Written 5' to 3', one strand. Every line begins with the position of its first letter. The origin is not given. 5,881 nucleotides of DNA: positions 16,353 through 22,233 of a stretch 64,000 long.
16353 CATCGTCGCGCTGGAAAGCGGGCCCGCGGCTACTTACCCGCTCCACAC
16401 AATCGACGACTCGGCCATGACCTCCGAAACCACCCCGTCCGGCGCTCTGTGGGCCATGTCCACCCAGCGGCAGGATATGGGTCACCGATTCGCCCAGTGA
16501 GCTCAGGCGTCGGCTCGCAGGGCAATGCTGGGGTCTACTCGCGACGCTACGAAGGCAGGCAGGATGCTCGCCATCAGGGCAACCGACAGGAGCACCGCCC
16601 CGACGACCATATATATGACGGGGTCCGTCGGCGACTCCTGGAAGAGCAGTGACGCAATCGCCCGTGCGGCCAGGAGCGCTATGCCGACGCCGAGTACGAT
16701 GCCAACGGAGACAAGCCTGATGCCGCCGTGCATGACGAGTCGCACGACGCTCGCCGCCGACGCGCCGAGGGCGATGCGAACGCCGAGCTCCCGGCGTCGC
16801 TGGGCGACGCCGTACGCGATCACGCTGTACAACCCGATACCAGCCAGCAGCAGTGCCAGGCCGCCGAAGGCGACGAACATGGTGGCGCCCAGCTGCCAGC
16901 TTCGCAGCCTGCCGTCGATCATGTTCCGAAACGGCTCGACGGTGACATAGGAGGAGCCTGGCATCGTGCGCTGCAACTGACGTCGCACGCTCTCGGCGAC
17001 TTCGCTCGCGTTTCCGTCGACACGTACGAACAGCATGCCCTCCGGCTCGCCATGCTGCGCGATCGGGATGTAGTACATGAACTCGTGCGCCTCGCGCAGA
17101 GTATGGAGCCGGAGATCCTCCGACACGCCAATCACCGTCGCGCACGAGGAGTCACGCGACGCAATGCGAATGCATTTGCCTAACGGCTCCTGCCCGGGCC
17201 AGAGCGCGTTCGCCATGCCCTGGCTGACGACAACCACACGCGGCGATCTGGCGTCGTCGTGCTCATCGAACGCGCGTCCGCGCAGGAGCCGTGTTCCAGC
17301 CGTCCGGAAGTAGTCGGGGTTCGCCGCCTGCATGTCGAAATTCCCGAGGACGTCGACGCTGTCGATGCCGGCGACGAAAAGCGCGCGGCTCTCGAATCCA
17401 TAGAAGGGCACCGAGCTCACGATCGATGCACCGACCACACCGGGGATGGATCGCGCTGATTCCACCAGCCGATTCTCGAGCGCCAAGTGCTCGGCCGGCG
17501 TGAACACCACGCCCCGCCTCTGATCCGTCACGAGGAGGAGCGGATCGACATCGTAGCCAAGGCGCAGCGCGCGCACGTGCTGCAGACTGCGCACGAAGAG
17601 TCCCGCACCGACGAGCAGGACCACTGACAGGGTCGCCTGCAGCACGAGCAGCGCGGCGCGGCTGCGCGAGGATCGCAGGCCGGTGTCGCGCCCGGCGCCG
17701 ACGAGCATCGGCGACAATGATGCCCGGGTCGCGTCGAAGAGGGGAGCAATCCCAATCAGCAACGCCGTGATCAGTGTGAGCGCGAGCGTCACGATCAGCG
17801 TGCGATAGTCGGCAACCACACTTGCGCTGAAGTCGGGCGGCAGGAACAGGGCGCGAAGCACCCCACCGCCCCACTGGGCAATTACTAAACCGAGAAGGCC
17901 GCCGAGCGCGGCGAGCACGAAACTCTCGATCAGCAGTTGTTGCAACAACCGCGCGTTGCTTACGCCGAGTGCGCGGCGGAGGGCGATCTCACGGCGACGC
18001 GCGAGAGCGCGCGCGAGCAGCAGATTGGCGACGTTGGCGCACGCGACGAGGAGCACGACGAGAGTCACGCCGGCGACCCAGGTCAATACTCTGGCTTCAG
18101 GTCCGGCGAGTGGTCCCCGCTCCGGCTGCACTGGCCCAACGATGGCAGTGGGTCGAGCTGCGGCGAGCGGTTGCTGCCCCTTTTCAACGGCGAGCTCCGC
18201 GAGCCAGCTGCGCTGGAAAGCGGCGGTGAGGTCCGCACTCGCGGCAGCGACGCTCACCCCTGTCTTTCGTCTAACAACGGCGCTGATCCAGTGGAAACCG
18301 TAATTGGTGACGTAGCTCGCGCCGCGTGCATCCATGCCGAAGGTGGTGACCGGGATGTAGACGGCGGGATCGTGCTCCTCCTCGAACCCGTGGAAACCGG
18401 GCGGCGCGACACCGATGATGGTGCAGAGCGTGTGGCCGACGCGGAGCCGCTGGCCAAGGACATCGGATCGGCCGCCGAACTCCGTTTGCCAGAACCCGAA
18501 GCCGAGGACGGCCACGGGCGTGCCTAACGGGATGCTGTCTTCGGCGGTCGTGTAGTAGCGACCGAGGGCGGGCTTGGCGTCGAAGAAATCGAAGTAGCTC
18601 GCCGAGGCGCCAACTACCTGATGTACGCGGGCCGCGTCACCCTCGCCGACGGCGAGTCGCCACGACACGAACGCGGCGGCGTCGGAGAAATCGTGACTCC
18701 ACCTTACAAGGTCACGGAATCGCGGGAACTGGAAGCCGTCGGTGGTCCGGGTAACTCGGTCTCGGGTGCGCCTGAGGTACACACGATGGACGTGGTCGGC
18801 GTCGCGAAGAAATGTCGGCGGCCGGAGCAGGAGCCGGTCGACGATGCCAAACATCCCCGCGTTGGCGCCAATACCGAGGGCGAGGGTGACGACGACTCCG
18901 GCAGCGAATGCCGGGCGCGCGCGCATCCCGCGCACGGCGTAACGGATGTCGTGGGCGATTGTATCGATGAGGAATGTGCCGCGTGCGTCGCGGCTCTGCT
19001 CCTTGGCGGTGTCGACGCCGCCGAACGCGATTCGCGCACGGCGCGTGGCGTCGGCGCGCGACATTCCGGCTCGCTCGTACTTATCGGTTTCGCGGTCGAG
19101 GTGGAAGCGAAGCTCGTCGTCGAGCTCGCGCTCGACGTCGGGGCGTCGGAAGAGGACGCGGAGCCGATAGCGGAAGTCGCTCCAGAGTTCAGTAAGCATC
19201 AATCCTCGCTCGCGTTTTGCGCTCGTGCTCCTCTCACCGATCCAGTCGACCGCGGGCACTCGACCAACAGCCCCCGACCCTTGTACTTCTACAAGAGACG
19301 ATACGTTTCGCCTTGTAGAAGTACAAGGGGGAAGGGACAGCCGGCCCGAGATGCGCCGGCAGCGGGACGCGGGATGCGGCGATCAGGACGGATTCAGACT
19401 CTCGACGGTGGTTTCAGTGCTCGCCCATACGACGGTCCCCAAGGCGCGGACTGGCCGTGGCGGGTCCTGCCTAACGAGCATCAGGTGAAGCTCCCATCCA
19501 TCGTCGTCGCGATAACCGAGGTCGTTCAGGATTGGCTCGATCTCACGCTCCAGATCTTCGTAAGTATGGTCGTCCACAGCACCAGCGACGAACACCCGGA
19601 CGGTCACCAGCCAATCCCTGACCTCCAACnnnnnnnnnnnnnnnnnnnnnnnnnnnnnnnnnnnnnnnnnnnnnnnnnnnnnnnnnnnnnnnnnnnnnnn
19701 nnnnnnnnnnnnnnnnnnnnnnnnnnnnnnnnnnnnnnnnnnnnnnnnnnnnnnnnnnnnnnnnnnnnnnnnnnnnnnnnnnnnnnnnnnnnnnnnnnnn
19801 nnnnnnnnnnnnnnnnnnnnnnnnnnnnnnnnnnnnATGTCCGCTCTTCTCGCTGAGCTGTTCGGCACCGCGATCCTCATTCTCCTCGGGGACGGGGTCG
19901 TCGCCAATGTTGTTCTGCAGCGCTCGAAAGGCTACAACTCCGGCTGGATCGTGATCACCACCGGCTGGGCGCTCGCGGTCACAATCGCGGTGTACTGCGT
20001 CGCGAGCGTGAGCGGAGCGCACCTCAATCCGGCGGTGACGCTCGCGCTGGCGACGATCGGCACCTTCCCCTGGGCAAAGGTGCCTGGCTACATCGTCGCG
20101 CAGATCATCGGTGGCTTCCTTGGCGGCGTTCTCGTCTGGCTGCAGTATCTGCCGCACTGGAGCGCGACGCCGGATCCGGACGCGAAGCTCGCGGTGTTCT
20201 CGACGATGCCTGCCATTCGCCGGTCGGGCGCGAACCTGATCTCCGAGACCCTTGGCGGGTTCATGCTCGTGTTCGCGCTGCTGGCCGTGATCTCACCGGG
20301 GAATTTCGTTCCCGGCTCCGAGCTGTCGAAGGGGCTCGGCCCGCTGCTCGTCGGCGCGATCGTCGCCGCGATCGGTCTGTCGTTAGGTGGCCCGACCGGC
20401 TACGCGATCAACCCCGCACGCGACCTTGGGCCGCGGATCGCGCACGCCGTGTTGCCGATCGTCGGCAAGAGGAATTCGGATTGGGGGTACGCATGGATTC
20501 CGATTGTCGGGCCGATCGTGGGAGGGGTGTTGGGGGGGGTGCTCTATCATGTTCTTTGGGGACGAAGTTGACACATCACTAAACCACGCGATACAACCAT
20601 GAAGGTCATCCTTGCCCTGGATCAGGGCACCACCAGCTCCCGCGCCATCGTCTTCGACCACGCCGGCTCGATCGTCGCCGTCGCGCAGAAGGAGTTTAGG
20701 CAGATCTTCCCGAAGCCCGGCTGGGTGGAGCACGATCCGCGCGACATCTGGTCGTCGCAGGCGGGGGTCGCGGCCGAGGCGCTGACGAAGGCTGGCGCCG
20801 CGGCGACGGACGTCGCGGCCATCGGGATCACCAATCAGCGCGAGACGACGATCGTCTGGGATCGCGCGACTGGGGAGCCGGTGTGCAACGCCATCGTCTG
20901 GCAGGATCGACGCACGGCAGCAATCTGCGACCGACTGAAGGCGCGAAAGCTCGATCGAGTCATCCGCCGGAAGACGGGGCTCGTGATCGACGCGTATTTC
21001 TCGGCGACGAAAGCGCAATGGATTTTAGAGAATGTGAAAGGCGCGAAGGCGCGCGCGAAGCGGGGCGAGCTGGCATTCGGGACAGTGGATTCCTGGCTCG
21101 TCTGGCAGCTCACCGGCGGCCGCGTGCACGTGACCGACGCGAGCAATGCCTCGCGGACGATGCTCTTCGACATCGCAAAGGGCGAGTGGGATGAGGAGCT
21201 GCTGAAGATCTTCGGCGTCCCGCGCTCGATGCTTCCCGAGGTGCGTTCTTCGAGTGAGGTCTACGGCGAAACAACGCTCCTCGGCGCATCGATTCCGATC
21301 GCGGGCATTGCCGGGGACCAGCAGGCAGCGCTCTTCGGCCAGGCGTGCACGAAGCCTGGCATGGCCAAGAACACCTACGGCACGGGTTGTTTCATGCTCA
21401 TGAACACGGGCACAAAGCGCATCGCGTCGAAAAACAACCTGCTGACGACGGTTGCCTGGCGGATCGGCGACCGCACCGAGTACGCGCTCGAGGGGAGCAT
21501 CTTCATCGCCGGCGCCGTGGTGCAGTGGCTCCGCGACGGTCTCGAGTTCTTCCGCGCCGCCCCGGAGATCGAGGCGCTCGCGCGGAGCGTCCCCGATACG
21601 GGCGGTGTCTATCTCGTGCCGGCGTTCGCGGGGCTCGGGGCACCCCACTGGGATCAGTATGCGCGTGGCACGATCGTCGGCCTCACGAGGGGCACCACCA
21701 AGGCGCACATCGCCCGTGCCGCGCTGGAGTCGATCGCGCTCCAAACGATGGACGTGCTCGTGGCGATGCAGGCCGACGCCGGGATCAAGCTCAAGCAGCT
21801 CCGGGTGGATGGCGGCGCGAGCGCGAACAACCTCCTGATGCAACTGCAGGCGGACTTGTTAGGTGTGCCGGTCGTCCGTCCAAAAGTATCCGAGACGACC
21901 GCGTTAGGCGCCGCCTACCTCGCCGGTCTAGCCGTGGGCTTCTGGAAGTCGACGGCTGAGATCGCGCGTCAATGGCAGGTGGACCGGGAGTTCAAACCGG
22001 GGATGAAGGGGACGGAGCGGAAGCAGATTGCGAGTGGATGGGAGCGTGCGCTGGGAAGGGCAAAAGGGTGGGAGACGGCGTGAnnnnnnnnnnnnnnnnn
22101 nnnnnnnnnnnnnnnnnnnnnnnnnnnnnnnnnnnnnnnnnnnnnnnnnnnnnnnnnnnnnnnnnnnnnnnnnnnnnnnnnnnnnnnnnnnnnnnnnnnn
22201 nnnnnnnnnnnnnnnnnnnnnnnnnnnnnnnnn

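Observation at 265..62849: Hyper-abundant non-palindromic octamer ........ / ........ scattered through genes and spacers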

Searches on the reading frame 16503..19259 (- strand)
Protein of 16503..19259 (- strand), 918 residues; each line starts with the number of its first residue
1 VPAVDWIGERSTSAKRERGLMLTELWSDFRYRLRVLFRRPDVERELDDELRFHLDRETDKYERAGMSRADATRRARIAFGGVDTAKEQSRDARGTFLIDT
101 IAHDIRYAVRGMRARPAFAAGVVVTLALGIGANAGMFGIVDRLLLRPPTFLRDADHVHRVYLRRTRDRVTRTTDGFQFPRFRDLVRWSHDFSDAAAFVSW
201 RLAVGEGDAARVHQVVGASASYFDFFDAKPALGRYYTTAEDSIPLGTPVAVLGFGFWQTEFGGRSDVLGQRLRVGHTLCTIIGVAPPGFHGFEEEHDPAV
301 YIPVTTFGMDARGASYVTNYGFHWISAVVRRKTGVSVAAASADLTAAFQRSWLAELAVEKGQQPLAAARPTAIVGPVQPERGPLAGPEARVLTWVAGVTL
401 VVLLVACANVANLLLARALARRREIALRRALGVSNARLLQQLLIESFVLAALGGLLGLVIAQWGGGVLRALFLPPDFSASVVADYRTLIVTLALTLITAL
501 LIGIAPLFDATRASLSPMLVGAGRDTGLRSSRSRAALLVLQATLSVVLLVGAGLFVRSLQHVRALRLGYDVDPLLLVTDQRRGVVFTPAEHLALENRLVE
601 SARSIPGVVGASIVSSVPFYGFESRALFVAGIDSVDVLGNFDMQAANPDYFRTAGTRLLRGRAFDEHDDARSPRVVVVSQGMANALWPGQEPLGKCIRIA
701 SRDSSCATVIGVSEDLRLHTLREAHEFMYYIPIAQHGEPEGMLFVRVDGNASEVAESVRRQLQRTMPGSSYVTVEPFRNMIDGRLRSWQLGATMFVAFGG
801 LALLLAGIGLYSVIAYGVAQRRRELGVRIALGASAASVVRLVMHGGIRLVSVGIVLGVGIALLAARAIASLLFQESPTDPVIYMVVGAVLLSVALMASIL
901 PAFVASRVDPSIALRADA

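Call 7: search_protein_families(library=ncbifam, proteins=[window:16503-19259:-])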
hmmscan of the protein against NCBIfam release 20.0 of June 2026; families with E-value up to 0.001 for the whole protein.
window:16503-19259:- (918 aa): 4 families
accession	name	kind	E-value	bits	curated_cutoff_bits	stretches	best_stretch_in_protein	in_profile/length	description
TIGR03434.1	ADOP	subfamily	1.1e-215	718.3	622.3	1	102-917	2-803/803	ADOP family duplicated permease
NF007826.0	PRK10535.1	equivalog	3.2e-24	85.2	966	2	199-512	355-638/648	macrolide ABC transporter ATP-binding protein/permease MacB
NF038403.1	perm_prefix_1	domain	3.5e-15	55.6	30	1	32-90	1-59/59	permease prefix domain 1-containing protein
NF038008.1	ABC_perm_DarB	equivalog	7.9e-05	20.8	700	0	392-575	273-453/777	darobactin export ABC transporter permease subunit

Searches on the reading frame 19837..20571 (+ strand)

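Call 70: search_protein_families(library=pfam, proteins=[window:19837-20571:+], max_evalue=0.00001)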
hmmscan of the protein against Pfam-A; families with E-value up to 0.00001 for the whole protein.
window:19837-20571:+ (244 aa): 1 family
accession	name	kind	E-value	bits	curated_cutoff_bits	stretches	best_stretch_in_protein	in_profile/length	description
PF00230.25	MIP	-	1.3e-46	159.6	25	1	3-237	10-222/222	Major intrinsic protein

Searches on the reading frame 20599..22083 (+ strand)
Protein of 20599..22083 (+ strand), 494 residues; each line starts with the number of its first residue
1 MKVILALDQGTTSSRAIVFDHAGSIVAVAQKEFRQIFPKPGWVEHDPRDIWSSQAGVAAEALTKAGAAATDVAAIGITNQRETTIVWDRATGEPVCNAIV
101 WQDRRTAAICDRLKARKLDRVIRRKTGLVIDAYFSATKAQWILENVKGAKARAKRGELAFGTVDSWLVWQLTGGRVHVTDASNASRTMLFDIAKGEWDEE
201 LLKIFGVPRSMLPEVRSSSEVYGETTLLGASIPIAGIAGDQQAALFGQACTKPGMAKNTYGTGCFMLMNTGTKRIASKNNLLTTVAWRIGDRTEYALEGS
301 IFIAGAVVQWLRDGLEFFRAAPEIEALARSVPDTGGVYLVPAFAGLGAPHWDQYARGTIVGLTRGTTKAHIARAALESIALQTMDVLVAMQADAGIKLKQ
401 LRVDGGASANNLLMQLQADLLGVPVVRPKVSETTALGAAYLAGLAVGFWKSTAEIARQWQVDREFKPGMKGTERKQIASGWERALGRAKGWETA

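Call 70: search_protein_families(library=pfam, proteins=[window:20599-22083:+], max_evalue=0.00001)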
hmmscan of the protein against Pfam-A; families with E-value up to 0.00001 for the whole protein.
window:20599-22083:+ (494 aa): 2 families
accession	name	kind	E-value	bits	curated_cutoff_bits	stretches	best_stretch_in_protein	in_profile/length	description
PF00370.27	FGGY_N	-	2.6e-81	273.3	28.8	1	3-247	1-245/245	FGGY family of carbohydrate kinases, N-terminal domain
PF02782.22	FGGY_C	-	1.2e-48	166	27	1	257-445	2-197/198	FGGY family of carbohydrate kinases, C-terminal domain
